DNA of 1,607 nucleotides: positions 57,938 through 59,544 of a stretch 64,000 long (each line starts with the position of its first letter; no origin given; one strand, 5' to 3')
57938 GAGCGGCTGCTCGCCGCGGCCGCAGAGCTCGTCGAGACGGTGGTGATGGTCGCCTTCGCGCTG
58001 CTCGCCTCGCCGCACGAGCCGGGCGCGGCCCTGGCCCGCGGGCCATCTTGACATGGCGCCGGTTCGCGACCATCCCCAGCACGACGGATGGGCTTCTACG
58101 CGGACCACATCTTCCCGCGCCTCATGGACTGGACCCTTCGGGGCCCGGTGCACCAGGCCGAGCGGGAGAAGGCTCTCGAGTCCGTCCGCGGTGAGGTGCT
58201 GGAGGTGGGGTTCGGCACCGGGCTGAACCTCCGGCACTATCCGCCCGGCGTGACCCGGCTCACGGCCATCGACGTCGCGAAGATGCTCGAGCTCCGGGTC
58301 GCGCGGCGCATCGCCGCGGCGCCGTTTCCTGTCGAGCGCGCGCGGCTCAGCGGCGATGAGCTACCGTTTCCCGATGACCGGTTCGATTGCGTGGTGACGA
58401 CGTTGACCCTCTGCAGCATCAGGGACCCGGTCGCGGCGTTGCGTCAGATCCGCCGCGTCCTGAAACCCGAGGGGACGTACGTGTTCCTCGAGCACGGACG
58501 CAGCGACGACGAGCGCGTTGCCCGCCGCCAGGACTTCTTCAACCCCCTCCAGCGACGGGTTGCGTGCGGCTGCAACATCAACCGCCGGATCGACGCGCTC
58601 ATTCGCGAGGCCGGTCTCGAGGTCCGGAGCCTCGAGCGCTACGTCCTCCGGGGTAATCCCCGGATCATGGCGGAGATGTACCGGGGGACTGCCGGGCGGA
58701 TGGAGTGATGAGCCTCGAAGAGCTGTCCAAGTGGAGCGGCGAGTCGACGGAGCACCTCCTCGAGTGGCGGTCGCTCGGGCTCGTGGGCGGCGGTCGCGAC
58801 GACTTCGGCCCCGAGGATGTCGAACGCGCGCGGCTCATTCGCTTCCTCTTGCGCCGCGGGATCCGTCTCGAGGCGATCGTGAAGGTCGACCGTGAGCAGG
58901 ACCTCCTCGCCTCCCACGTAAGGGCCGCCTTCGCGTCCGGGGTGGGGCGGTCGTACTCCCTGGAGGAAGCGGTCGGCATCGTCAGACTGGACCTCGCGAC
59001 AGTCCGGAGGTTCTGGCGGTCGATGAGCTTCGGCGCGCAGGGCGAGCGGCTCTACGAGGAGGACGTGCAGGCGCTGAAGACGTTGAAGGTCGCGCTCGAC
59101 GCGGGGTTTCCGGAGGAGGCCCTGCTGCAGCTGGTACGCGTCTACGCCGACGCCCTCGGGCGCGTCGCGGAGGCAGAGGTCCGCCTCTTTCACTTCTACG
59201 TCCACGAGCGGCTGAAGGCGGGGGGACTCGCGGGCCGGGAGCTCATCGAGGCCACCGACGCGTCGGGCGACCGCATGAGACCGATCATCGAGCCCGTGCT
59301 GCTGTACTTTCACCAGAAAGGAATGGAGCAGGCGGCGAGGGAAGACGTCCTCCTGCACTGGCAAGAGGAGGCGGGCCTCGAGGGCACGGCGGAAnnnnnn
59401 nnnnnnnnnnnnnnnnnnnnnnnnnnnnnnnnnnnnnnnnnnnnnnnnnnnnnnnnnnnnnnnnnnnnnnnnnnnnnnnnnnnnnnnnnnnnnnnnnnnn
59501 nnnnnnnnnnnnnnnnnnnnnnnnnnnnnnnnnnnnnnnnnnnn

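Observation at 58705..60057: Three-domain fusion: MerR-like HTH + class III adenylyl/guanylyl cyclase + YHS/TRASH-like Cys motif, at the head of a copper-type locus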

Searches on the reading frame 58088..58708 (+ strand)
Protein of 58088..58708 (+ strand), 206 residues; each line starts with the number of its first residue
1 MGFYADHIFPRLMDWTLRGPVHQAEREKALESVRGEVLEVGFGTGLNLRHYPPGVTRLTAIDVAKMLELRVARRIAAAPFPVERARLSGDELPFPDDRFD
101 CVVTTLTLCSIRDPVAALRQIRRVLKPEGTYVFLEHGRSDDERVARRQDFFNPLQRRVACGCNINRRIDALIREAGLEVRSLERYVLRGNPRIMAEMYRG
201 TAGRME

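Call 3: search_protein_families(library=pfam, proteins=[window:58088-58708:+], max_evalue=0.1)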
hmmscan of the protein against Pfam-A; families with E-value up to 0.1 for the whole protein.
window:58088-58708:+ (206 aa): 7 families
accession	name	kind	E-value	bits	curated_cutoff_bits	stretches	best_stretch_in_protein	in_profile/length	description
PF08241.18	Methyltransf_11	-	3.2e-17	63.4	21.2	1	38-133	1-95/95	Methyltransferase domain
PF13489.12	Methyltransf_23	-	1e-15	58.3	27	1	31-181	20-163/164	Methyltransferase domain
PF13649.12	Methyltransf_25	-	2.7e-14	54.1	27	1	37-129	1-97/97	Methyltransferase domain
PF08242.18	Methyltransf_12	-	5e-11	43.6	30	1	38-130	1-97/98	Methyltransferase domain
PF01209.24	Ubie_methyltran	-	4.2e-09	36.5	20.1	1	58-139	75-157/233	ubiE/COQ5 methyltransferase family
PF13847.12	Methyltransf_31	-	9.4e-08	32.3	27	1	91-137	65-113/145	Methyltransferase domain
PF07021.18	MetW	-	0.088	12.9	21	0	82-124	59-101/193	Methionine biosynthesis protein MetW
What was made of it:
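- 58088..58708 (+): Upstream class I SAM-dependent methyltransferase; its stop overlaps the cyclase start (TGATG/GTGA). Pfam Methyltransf_11 3.2e-17 (call 3).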

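Call 4: search_protein_families(library=ncbifam, proteins=[window:58088-58708:+], max_evalue=0.1)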
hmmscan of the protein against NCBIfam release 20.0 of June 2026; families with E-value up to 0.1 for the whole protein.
window:58088-58708:+ (206 aa): 30 families (the best 25 are shown)
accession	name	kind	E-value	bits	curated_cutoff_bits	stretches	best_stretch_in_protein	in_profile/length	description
NF045882.1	PLipidMtase_Leg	equivalog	4.4e-12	46.2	390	1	34-142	43-152/207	phospholipid N-methyltransferase PmtA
NF043040.1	corrin_prot_MT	hypoth_equivalog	3.2e-10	39.8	180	1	11-134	17-148/216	corrinoid protein-associated methyltransferase CpaM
TIGR01934.1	MenG_MenH_UbiE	subfamily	4e-10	39.4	158.35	1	27-150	33-158/223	ubiquinone/menaquinone biosynthesis methyltransferase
NF045667.1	MTase_DVU1556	equivalog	4.5e-10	39.3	155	1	35-183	24-166/213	DVU_1556 family methyltransferase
NF052510.1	methyltran_MpqE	exception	6.8e-10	38.7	335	1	32-151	45-169/234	methyl-plastoquinone biosynthesis methyltransferase MpqE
NF001240.0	PRK00216.1-1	equivalog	1e-09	37.9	378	1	82-150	117-185/251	bifunctional demethylmenaquinone methyltransferase/2-methoxy-6-polyprenyl-1,4-benzoquinol methylase UbiE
NF001244.0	PRK00216.1-5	equivalog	1.4e-08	34.4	216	1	33-150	48-170/236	bifunctional demethylmenaquinone methyltransferase/2-methoxy-6-polyprenyl-1,4-benzoquinol methylase UbiE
NF001241.0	PRK00216.1-2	equivalog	4.6e-08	33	327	1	33-138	50-152/231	demethylmenaquinone methyltransferase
TIGR02072.1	BioC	equivalog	4e-07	30.1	184.95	1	32-133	33-132/244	malonyl-ACP O-methyltransferase BioC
NF001243.0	PRK00216.1-4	equivalog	9.5e-07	28.4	235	1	87-137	105-155/237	demethylmenaquinone methyltransferase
NF041537.1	ArsM_AhpD_UU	exception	1.9e-06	26.9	510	1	57-133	103-180/345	arsenite methyltransferase/AhpD domain selenoprotein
TIGR02752.1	MenG_heptapren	equivalog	3.5e-06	26.7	419.85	1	89-150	105-164/231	demethylmenaquinone methyltransferase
NF007610.0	PRK10258.1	equivalog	4.3e-06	26.2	342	1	36-133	45-138/251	malonyl-ACP O-methyltransferase BioC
NF041536.1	ArsM_DUF2284_UU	exception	5.2e-06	25.1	575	1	64-135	111-182/459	arsenite methyltransferase/DUF2284 domain selenoprotein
NF001242.0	PRK00216.1-3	equivalog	1.2e-05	24.8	351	1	85-151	127-193/258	bifunctional demethylmenaquinone methyltransferase/2-methoxy-6-polyprenyl-1,4-benzoquinol methylase UbiE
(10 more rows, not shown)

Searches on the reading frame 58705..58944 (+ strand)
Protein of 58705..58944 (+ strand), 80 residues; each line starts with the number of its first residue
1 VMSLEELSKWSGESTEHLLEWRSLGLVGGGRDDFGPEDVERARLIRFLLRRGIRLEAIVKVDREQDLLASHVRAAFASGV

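Call 72: search_solved_structures(query=A5, max_evalue=1, show_alignments=2)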
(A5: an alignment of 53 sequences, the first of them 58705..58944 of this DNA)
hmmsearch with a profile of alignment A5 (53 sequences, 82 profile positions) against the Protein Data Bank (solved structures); distinct sequences matched with E-value up to 1: 42.
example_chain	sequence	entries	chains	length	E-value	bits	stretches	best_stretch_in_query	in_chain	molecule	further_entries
5crl_A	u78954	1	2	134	1.8e-08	37.6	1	2-67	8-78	Mercuric resistance operon regulatory protein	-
2vz4_A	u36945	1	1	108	7.5e-06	29.2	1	4-66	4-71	HTH-TYPE TRANSCRIPTIONAL ACTIVATOR TIPA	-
5e01_A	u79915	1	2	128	6.2e-05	26.3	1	8-65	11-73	Uncharacterized HTH-type transcriptional regulator HI_0186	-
5d90_B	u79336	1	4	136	7e-05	26.1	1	8-65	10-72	MerR family regulator protein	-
5d8c_A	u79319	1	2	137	7.2e-05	26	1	8-65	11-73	MerR family regulator protein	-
3qao_A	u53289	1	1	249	0.00011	25.4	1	2-66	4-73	MerR-like transcriptional regulator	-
1jbg_A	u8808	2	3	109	0.00022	24.5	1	4-66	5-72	transcription activator of multidrug-efflux transporter genes mta | transcription activator MtaN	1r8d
2dg6_A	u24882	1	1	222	0.00041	23.6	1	2-53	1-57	putative transcriptional regulator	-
4ua1_A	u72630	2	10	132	0.00053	23.3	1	3-61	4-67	Regulatory protein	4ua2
7cla_A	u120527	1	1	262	0.00073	22.8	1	3-66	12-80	HTH-type transcriptional regulator SkgA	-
2zhg_A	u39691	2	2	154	0.0024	21.2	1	2-62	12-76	Redox-sensitive transcriptional activator soxR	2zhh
3gp4_A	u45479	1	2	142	0.0038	20.5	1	2-61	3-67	Transcriptional regulator, MerR family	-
6jgf_A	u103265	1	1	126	0.0061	19.9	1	2-66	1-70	CadR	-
6jyw_A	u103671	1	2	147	0.0086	19.4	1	2-66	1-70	CadR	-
6jgv_A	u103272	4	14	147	0.0091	19.3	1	2-66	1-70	CadR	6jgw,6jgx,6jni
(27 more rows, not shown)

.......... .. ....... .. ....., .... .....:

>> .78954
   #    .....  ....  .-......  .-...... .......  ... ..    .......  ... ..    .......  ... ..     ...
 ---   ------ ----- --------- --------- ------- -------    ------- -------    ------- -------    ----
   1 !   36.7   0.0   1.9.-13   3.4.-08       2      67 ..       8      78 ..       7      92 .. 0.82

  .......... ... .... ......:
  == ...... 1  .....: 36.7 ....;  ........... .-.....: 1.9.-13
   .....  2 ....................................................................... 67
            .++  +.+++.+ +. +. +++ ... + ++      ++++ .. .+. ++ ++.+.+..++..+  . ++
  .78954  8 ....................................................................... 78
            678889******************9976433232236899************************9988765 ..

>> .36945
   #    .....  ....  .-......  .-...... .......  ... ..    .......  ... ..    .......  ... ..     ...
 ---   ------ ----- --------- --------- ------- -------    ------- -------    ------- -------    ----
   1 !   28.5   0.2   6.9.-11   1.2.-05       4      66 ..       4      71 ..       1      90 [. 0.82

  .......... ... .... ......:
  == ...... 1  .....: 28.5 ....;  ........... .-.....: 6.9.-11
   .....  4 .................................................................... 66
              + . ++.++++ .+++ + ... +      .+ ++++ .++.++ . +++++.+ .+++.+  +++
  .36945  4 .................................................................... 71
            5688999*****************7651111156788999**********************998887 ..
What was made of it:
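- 58708..58890 (+): Repeat 1: MerR-type winged helix-turn-helix (residues 2-62), with a shortened wing. The family profile hits Tn501 MerR 1.8e-8, TipA, NmlR, Mta, SCO5550, SoxR, CadR and CueR, with a 5-residue gap in the wing (call 72).
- On MerR-family transcription regulators: The family profile hits Tn501 MerR at 1.8e-8 and about 20 other MerR-family structures (call 72). 5-residue deletion in the wing relative to MerR and TipA, and acidic residues in the remaining loop (call 72).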

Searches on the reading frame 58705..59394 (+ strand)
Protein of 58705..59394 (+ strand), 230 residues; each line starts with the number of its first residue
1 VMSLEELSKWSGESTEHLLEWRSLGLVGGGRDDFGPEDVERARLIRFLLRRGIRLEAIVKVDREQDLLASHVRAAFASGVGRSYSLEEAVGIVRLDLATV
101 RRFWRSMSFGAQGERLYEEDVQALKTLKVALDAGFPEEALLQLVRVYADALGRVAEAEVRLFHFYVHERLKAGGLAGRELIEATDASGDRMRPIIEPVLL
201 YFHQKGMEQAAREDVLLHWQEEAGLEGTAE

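Call 49: predict_structure(alignment_id=A3)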
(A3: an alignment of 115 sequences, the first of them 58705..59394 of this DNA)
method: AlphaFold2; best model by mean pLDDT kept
length: 230 residues; sequences in the alignment: 115
mean_pLDDT: 90.9   pTM: 0.80
mean pLDDT of the five models: 90.9, 90.2, 90.2, 89.3, 89.1
residues with pLDDT >= 90: 176; 70-90: 42; 50-70: 11; < 50: 1
segments of 3 or more residues with pLDDT < 50: none
pLDDT, mean of each block of 10 residues (from residue 1): 89 94 88 85 95 97 93 86 90 96 84 78 96 97 94 94 97 97 95 94 96 88 68
secondary structure, 60 per line:
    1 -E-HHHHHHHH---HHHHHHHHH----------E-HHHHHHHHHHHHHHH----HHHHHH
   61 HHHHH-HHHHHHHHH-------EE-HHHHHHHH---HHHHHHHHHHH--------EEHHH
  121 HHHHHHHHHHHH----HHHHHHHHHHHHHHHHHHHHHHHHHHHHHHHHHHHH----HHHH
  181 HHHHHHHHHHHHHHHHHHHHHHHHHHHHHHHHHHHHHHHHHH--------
elements in order: H4-11 H15-23 H36-50 H55-65 H67-75 H86-93 H97-107 H118-132 H137-172 H177-222

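Call 53: fold_search(model_id=the predicted structure, library=pdb)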
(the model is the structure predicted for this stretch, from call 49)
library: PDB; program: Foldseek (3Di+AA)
matches with E <= 10: 319; with E <= 0.001: 10
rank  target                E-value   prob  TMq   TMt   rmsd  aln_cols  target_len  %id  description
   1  1y10_C                5.4e-06  1.00  0.54  0.36   9.6       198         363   20  Mycobacterial adenylyl cyclase Rv1264, holoenzyme, inhibited state (released 2005-05-24)
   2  1y10_A                7.1e-06  1.00  0.55  0.37   9.6       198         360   19  Mycobacterial adenylyl cyclase Rv1264, holoenzyme, inhibited state (released 2005-05-24)
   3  1y10_D                8.4e-06  1.00  0.54  0.37   9.9       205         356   18  Mycobacterial adenylyl cyclase Rv1264, holoenzyme, inhibited state (released 2005-05-24)
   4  2ev1_B                1.9e-05  1.00  0.52  0.65   9.4       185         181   20  Structure of Rv1264N, the regulatory domain of the mycobacterial adenylyl cylcase Rv1264, at pH 6.0 (released 2006-11-07)
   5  2ev1_A                2.4e-05  1.00  0.53  0.65   9.0       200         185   19  Structure of Rv1264N, the regulatory domain of the mycobacterial adenylyl cylcase Rv1264, at pH 6.0 (released 2006-11-07)
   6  2ev3_A                4.9e-05  1.00  0.51  0.63   9.3       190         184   20  Structure of Rv1264N, the regulatory domain of the mycobacterial adenylyl cylcase Rv1264, at pH 5.3 (released 2006-11-07)
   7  1y10_B                5.2e-05  1.00  0.56  0.38   9.3       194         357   19  Mycobacterial adenylyl cyclase Rv1264, holoenzyme, inhibited state (released 2005-05-24)
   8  2ev2_A                6.4e-05  1.00  0.49  0.59   9.4       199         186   20  Structure of Rv1264N, the regulatory domain of the mycobacterial adenylyl cylcase Rv1264, at pH 8.5 (released 2006-11-07)
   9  2ev2_B                8.0e-05  1.00  0.52  0.63   9.4       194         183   19  Structure of Rv1264N, the regulatory domain of the mycobacterial adenylyl cylcase Rv1264, at pH 8.5 (released 2006-11-07)
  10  1y11                  3.2e-04  1.00  0.50  0.33   9.2       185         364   20  Mycobacterial adenylyl cyclase Rv1264, holoenzyme, active state (released 2005-05-24)
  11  2dg6                  2.4e-03  0.99  0.30  0.33  16.1       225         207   21  Crystal structure of the putative transcriptional regulator SCO5550 from Streptomyces coelicolor A3(2) (released 2007-03-13)
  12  5d8c_A                7.8e-02  0.95  0.26  0.44  14.0       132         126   16  Crystal structure of HiNmlR, a MerR family regulator lacking the sensor domain, bound to promoter DNA (released 2016-06-29)
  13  5d90_A                8.3e-02  0.93  0.24  0.42  16.0       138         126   15  Crystal structure of HiNmlR, a MerR family regulator lacking the sensor domain, bound to promoter DNA (released 2016-06-29)
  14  5d90_B                8.7e-02  0.96  0.26  0.44  14.2       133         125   16  Crystal structure of HiNmlR, a MerR family regulator lacking the sensor domain, bound to promoter DNA (released 2016-06-29)
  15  5c8d_H                8.7e-02  0.82  0.25  0.21  12.5       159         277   27  Crystal structure of full-length Thermus thermophilus CarH bound to adenosylcobalamin (dark state) (released 2015-09-30)
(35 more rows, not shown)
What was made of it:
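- On Rv1264/Rv2212-type regulated cyclases (Ad_Cy_reg): Rv1264N structures are the top fold matches of the model of residues 1-230 (call 53).
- The N-terminal model matches Rv1264N structures first and MerR-family regulators next (call 53).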
